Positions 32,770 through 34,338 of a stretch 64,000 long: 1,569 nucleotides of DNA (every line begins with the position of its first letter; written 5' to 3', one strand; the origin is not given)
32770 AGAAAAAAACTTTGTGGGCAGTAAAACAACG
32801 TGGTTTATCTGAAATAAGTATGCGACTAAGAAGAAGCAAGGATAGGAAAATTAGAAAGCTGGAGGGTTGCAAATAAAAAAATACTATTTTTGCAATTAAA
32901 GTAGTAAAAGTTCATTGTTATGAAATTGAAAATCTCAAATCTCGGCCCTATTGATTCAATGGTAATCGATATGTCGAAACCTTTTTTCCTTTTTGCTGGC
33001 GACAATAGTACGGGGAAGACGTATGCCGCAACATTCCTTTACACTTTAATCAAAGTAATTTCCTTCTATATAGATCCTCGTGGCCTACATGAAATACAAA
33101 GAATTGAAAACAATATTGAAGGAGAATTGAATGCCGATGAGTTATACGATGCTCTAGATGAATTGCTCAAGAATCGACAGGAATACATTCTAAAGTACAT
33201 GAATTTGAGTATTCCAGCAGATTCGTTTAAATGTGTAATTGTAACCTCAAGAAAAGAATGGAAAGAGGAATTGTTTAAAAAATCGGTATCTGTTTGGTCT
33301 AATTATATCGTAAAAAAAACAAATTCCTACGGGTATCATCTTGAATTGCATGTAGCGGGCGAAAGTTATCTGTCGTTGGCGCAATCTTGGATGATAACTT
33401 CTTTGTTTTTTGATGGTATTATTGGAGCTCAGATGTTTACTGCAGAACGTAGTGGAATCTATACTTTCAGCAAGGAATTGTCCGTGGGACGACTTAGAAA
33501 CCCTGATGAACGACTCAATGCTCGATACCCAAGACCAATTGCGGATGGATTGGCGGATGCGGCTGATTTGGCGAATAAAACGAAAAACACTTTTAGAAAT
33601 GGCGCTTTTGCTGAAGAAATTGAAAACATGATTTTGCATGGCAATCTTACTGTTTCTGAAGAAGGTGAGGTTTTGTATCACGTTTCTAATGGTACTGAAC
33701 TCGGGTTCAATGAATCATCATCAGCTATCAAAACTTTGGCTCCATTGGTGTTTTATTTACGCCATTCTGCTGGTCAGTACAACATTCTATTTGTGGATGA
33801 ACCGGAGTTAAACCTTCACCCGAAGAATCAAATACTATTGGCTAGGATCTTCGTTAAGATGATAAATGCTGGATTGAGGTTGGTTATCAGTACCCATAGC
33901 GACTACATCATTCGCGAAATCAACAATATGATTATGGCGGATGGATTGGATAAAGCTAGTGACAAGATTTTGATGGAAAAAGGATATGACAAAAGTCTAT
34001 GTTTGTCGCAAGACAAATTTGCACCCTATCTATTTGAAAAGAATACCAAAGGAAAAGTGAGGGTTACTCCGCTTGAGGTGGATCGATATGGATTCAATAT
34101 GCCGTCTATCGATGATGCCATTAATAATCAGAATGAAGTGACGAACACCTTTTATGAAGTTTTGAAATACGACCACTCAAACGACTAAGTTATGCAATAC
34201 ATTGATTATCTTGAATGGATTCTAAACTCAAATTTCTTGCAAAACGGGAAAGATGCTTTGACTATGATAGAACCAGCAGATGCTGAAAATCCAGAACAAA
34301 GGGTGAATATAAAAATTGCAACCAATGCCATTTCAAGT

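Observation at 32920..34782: Unnamed two-gene candidate defence system: ABC-type ATPase plus small PD-(D/E)xK-signature protein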

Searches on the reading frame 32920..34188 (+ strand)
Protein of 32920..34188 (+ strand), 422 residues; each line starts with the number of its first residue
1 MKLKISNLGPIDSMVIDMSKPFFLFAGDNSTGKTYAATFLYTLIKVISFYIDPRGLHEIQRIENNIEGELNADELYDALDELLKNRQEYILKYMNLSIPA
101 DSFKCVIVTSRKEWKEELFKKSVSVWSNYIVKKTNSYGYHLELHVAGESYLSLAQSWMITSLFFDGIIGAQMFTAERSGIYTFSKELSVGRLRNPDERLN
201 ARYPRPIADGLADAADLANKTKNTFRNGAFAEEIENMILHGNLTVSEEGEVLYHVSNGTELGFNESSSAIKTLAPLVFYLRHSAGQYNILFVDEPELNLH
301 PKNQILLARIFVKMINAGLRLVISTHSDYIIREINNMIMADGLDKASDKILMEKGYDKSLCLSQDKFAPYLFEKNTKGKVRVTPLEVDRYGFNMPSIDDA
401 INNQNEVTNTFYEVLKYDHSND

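Call 4: search_protein_families(library=pfam, proteins=[window:32920-34185:+], max_evalue=1)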
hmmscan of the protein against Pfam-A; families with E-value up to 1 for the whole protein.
window:32920-34185:+ (422 aa): 3 families
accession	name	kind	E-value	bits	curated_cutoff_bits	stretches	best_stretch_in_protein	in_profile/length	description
PF13175.12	AAA_15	-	6.3e-23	82.4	32.1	2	222-331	265-374/374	AAA ATPase domain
PF13304.12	AAA_21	-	1.2e-12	49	27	1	226-331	220-303/304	AAA domain, putative AbiEii toxin, Type IV TA system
PF13476.12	AAA_23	-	0.00059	21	27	1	2-34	1-33/201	AAA domain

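Call 5: search_protein_families(library=padloc, proteins=[window:32920-34185:+], max_evalue=1)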
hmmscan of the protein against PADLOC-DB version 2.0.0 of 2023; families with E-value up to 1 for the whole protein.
window:32920-34185:+ (422 aa): 92 families (the best 25 are shown)
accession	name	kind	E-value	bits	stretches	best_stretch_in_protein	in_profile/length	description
PDLC04033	PD-T4-4_A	-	9.5e-62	207.7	1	1-412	1-455/460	-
PDLC04664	PDC-M47A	-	3.1e-46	156.3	1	1-407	1-452/461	-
PDLC04032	PD-T4-4_A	-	1.9e-40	137.2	2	238-415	295-469/474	-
PDLC02979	AriA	-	8.5e-24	83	2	227-331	264-373/373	-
PDLC04214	HEC-02A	-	1.6e-18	65.1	2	222-337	173-288/338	-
PDLC02980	AriA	-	1.4e-16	59.4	1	212-331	167-303/304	-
PDLC04213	HEC-02A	-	4.3e-16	57.4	2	193-335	139-280/337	-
PDLC03878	NsnB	-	5.6e-16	57.2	1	20-390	21-321/345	-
PDLC04146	HEC-02B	-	1.6e-11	41.8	1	288-350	240-302/344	-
PDLC02981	AriAB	-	2e-11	41.3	2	242-333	284-379/694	-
PDLC02915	ATPase-Toprim_I-B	-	5.7e-11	39.9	1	236-334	211-302/623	-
PDLC04176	HEC-01A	-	1.9e-10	38.7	2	283-335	273-325/371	-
PDLC00289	PtuA1|PtuA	-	4.8e-10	37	1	246-336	208-297/404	AAA ATPase domain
PDLC02358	Old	-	1.3e-09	35.4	1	266-333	265-331/578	Old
PDLC04562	PDC-M29A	-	2.4e-09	34.9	1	289-370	274-364/410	-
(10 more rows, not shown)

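Call 6: search_protein_families(library=ncbifam, proteins=[window:32920-34185:+], max_evalue=1)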
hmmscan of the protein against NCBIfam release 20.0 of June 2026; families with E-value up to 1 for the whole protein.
window:32920-34185:+ (422 aa): 11 families
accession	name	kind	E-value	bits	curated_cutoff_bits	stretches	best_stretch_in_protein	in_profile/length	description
NF038234.1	retron_eff_Eco8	equivalog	9.5e-09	34.4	250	1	252-334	243-328/679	retron Eco8 family effector endonuclease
TIGR03608.1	L_ocin_972_ABC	subfamily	0.00014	21.4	254.85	1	287-338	153-204/206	putative bacteriocin export ABC transporter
NF041760.1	PtuA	equivalog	0.00014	20.9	500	1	289-336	379-425/524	retron Ec78 anti-phage system effector ATPase PtuA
TIGR02673.1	FtsE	equivalog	0.0012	18.5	264.85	1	287-338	156-207/214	cell division ATP-binding protein FtsE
TIGR01166.1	cbiO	subfamily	0.0095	15.4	211.8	1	287-327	146-186/190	cobalt ABC transporter, ATP-binding protein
NF010063.0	PRK13541.1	equivalog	0.028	14.3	200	1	279-334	134-189/195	cytochrome c biogenesis protein CcmA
NF010159.0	PRK13638.1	equivalog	0.061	12.7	489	1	288-338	156-206/271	energy-coupling factor ABC transporter ATP-binding protein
TIGR03522.1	GldA_ABC_ATP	equivalog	0.087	12.3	402.6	1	288-337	153-198/301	gliding motility-associated ABC transporter ATP-binding subunit GldA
TIGR02738.1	TrbB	equivalog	0.1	12.3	132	1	359-413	60-112/153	type-F conjugative transfer system pilin assembly thiol-disulfide isomerase TrbB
NF002981.0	PRK03695.1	equivalog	0.1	11.9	281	1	287-326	156-195/253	vitamin B12 ABC transporter ATP-binding protein BtuD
TIGR02997.1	Sig70-cyanoRpoD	subfamily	0.22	10.8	384.5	1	313-359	78-128/298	RNA polymerase sigma factor, RpoD/SigA family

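Call 21: find_homologous_proteins(query=window:32920-34185:+, max_evalue=0.00001)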
Query window:32920-34185:+ (422 aa): 3611 proteins with E <= 0.00001 among 8000 candidates; the best 120 are listed.
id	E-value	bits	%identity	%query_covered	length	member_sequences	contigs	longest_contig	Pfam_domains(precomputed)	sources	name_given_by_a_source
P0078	8.7e-280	945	100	100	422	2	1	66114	PF13175.13,PF13304.13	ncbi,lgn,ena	-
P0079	4.5e-234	795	83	100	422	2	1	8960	PF13175.13,PF13304.13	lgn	-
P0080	4.9e-233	791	85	100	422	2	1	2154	PF13175.13,PF13304.13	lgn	-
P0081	5.0e-233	791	84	99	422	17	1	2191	PF13175.13,PF13304.13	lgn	-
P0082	2.4e-230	783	83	100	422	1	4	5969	PF13175.13,PF13304.13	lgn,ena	-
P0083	3.5e-230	782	83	99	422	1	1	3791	PF13175.13,PF13304.13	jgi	jgi:predicted ATPase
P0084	2.2e-228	776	83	100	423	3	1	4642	PF13175.13,PF13304.13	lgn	-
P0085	5.1e-222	755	80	100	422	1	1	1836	PF13175.13,PF13304.13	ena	-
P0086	6.9e-222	755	80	99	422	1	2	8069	PF13175.13,PF13304.13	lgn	-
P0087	2.6e-220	750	79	99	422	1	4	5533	PF13175.13,PF13304.13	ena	-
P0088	1.9e-219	747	79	99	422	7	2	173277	PF13175.13,PF13304.13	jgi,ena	-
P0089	6.0e-218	742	78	100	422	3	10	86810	PF13175.13,PF13304.13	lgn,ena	-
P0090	1.3e-216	737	79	100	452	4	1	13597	PF13175.13,PF13304.13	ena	-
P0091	1.5e-210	717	78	100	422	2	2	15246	PF13175.13,PF13304.13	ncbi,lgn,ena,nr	ncbi:MAG: ATP-binding protein [Bacteroidales bacterium]|nr:ATP-binding protein [Bacteroidales bacter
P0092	5.1e-210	716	76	100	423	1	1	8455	PF13175.13,PF13304.13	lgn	-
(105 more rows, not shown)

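Call 47: search_solved_structures(query=window:32920-34185:+, max_evalue=0.01)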
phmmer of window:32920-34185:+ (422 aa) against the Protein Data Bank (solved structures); distinct sequences matched with E-value up to 0.01: 2.
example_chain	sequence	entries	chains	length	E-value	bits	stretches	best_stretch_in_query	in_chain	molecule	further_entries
3pih_A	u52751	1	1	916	0.0025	20.1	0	287-339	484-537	UvrABC system protein A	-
6n9l_A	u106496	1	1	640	0.0061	18.8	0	287-339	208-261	UvrABC system protein A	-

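Call 49: find_encoding_contigs(protein=window:32920-34188:+, flank=3000, max_places=2)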
Protein window:32920-34188:+ (422 aa): no gene with exactly this product is on record in the collection.

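Call 50: find_encoding_contigs(protein=P0078, flank=3000, max_places=2)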
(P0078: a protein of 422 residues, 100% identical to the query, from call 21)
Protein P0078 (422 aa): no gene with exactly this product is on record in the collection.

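Call 60: predict_structure(alignment_id=A4)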
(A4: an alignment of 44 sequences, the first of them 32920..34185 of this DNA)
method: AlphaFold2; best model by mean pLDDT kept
length: 422 residues; sequences in the alignment: 44
mean_pLDDT: 85.6   pTM: 0.86
mean pLDDT of the five models: 85.6, 84.9, 83.9, 81.4, 80.5
residues with pLDDT >= 90: 204; 70-90: 166; 50-70: 44; < 50: 8
segments of 3 or more residues with pLDDT < 50: 193-199
pLDDT, mean of each block of 10 residues (from residue 1): 94 94 93 94 92 94 93 97 89 81 94 97 88 96 84 93 92 83 67 50 74 76 70 86 83 84 85 88 83 91 92 93 95 94 83 85 96 91 92 75 60 64 49
secondary structure, 60 per line:
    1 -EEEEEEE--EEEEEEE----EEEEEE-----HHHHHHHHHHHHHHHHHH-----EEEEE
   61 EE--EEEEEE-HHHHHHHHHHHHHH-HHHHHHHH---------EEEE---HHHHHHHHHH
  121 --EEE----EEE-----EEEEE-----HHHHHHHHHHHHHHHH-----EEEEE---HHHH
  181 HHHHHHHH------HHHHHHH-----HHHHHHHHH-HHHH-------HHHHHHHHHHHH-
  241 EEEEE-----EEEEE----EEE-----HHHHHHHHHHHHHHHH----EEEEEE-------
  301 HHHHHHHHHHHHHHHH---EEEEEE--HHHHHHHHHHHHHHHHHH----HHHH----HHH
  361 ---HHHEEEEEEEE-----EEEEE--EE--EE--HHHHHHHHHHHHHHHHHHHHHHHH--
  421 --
elements in order: E2-8 E11-17 E22-27 H33-50 E56-62 E65-70 H72-85 H87-94 E104-107 H111-120 E123-125 E130-132 E138-142 H148-163 E169-173 H177-188 H195-201 H207-215 H217-220 H228-239 E241-245 E251-255 E260-262 H268-283 E288-293 H301-316 E320-325 H328-345 H350-353 E367-374 E380-384 H395-418

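Call 63: fold_search(model_id=the predicted structure, library=pdb)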
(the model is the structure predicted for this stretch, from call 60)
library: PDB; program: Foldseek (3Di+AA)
matches with E <= 10: 1162; with E <= 0.001: 181
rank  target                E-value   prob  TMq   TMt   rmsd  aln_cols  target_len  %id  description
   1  9lpa_B                7.2e-10  1.00  0.36  0.22  16.8       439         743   14  The cryo-EM structure of retron Eco8 in an active state (released 2025-11-19)
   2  9n69_C                1.2e-08  1.00  0.37  0.35  20.9       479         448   11  Structure of the retron IA complex with HNH nuclease in the "down" orientation (released 2025-04-23)
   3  9e91_A                2.2e-08  1.00  0.36  0.39  12.5       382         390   13  Ec83 Retron PtuA Dimer bound to ATP (released 2025-07-02)
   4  9lp9_B                2.4e-08  1.00  0.33  0.21  17.9       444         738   14  The cryo-EM structure of retron Eco8 in a standby state (released 2025-11-19)
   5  8eea_B                2.7e-08  1.00  0.33  0.37  17.3       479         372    9  Structure of E.coli Septu (PtuAB) complex (released 2023-12-27)
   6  9nnk_C                2.8e-08  1.00  0.38  0.31  15.7       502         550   12  Cryo-EM structure of Retron-displaced free PtuAB complex, PtuA:PtuB (4:2) (released 2025-10-08)
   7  9n69_B                3.2e-08  1.00  0.37  0.31  20.8       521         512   13  Structure of the retron IA complex with HNH nuclease in the "down" orientation (released 2025-04-23)
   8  9n6c_B                3.3e-08  1.00  0.30  0.30  21.1       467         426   14  Structure of the Retron IA Complex without the HNH Nuclease (released 2025-04-23)
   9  8eea_A                4.1e-08  1.00  0.30  0.34  18.4       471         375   11  Structure of E.coli Septu (PtuAB) complex (released 2023-12-27)
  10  9n69_D                4.3e-08  1.00  0.36  0.36  15.0       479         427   12  Structure of the retron IA complex with HNH nuclease in the "down" orientation (released 2025-04-23)
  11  9nnh_C                5.1e-08  1.00  0.35  0.28  17.7       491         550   10  Cryo-EM structure of the Retron Ec78 complex, PtuA:PtuB:RT (4:2:2) (released 2025-10-08)
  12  8sux_C                5.7e-08  1.00  0.34  0.37  17.5       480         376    9  Structure of E. coli PtuA hexamer (released 2024-01-10)
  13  9n6b_B                7.0e-08  1.00  0.33  0.28  21.4       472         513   13  Structure of the retron IA complex with HNH nuclease in the "up" orientation (released 2025-04-23)
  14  9nnb_D                7.4e-08  1.00  0.39  0.33  13.6       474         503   12  Cryo-EM structure of the Retron Ec78 complex, PtuA:PtuB:RT (4:2:1) (released 2025-10-08)
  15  8ee4_C                7.4e-08  1.00  0.38  0.39  16.7       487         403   10  Structure of PtuA (released 2024-01-03)
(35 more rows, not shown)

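Call 68: search_dna_similar(query=window:32920-34185:+, collection=plasmids, mode=protein, max_evalue=1e-10, max_rows=15)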
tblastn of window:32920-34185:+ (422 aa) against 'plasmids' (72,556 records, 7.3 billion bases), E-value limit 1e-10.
Records with a match: 34; places in all: 34; records where one place covers at least 80% of the query: 0.
Best place of each record, by identity: <60% 34.
By first word of the organism name: Klebsiella 12; Enterococcus 10; Escherichia 9; Bernardetia 1; Annamia 1; Serratia 1.
By predicted mobility (MOB-suite, as given by PLSDB): non-mobilizable 17; conjugative 14; mobilizable 3.
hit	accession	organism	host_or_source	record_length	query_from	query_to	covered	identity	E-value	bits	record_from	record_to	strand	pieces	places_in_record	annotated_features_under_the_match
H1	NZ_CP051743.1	Escherichia coli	Homo sapiens,whole organism,rectal swab ...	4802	149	415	63%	30.1%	9e-23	108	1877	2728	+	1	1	AAA family ATPase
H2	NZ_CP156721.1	Escherichia coli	Homo sapiens,drainage fluid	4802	149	415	63%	30.1%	9e-23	108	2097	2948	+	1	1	AAA family ATPase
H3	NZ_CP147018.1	Bernardetia sp. Wsw4-3y2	Red alga,Red algae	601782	172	409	56%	32.9%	8e-26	117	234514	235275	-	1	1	AAA family ATPase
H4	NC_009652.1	Klebsiella pneumoniae subsp. pneumoniae MGH 78578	-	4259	170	416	59%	30.5%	2e-19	98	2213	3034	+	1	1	AAA family ATPase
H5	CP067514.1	Klebsiella pneumoniae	Homo sapiens,other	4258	170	416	59%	30.3%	3e-19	97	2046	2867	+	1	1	AAA family ATPase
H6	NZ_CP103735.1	Klebsiella pneumoniae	Homo sapiens,blood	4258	170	416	59%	30.3%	3e-19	97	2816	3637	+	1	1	AAA family ATPase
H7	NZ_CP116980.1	Escherichia coli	Sus scrofa,whole genome,feces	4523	170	416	59%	29.1%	3e-18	95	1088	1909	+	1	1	AAA family ATPase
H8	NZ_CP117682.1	Escherichia albertii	whole organism,bird (unidentified ...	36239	239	418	43%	34.8%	1e-18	96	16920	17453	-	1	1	AAA family ATPase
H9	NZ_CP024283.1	Escherichia albertii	-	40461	239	418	43%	34.8%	1e-18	96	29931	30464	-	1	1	AAA family ATPase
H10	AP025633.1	Annamia dubia NIES-4383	-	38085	238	407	40%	36.8%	9e-25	114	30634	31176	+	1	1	hypothetical protein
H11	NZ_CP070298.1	Escherichia albertii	Shanxi,Poultry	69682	239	418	43%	34.6%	2e-18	96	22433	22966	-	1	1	AAA family ATPase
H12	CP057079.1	Escherichia coli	culture,Pooled pig faecal samples ...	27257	239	418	43%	34.6%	2e-18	96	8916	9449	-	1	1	AAA family ATPase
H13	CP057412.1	Escherichia coli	culture,Pooled pig faecal samples ...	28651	239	418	43%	34.6%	2e-18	96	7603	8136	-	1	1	AAA family ATPase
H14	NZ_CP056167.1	Escherichia marmotae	culture,Freshwater sample from upstream ...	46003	239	418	43%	34.1%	1e-17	93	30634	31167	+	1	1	AAA family ATPase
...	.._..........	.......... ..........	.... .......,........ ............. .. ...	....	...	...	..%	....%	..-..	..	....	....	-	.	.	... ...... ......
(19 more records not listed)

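Call 69: get_annotated_region(hit=H1, flank=2500)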
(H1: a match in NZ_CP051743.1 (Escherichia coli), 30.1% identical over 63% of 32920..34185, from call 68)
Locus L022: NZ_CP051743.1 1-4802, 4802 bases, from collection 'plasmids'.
description: Escherichia coli strain SCU-105 plasmid pSCU-105-5, complete sequence
organism: Escherichia coli (NCBI taxid 562)
taxonomy: Bacteria; Pseudomonadota; Gammaproteobacteria; Enterobacterales; Enterobacteriaceae; Escherichia; Escherichia coli
host: -; source: Homo sapiens,whole organism,rectal swab from healthy college student; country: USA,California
typing (MOB-suite, as given by PLSDB): non-mobilizable; replicon Col(MG828),rep_cluster_2373
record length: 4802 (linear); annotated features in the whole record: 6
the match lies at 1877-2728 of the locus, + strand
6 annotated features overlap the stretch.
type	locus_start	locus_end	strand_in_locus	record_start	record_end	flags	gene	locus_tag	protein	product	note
CDS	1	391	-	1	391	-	-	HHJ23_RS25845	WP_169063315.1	helix-turn-helix domain-containing protein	-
CDS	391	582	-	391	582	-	-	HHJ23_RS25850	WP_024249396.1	Rop family plasmid primer RNA-binding protein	-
CDS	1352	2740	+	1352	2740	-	-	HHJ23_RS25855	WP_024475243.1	AAA family ATPase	-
CDS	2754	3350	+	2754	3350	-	-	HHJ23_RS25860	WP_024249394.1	hypothetical protein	-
CDS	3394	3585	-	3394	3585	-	-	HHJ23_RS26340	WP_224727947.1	hypothetical protein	-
CDS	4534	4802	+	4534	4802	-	-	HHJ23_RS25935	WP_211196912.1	hypothetical protein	-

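Call 70: get_annotated_region(hit=H8, flank=3000)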
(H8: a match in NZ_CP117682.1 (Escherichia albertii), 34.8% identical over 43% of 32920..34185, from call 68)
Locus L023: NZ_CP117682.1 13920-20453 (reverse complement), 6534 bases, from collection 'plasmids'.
description: Escherichia albertii strain BIA_4 plasmid pEA4_36, complete sequence
organism: Escherichia albertii (NCBI taxid 208962)
taxonomy: Bacteria; Pseudomonadota; Gammaproteobacteria; Enterobacterales; Enterobacteriaceae; Escherichia; Escherichia albertii
host: -; source: whole organism,bird (unidentified species); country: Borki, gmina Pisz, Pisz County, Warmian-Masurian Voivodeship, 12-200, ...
typing (MOB-suite, as given by PLSDB): conjugative; replicon rep_cluster_991; relaxase MOBP; mating-pair formation MPF_T
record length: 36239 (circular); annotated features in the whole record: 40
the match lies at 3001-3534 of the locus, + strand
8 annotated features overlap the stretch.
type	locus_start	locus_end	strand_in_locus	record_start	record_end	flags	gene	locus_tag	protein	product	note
CDS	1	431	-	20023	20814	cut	-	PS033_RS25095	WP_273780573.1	malate dehydrogenase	-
CDS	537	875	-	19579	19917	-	-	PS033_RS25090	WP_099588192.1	hypothetical protein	-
CDS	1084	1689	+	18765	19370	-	-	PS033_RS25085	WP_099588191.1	hypothetical protein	-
CDS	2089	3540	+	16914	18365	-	-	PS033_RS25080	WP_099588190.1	AAA family ATPase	-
CDS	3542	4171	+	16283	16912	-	-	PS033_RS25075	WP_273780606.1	hypothetical protein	-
CDS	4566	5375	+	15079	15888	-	-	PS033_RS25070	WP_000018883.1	tyrosine-type recombinase/integrase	GO:0015074 - DNA integration [Evidence IEA]; GO:0006310 - DNA recombination [Evidence IEA]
CDS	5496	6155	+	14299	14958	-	-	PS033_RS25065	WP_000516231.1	division plane positioning ATPase MipZ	-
CDS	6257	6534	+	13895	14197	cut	-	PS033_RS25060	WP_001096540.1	hypothetical protein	-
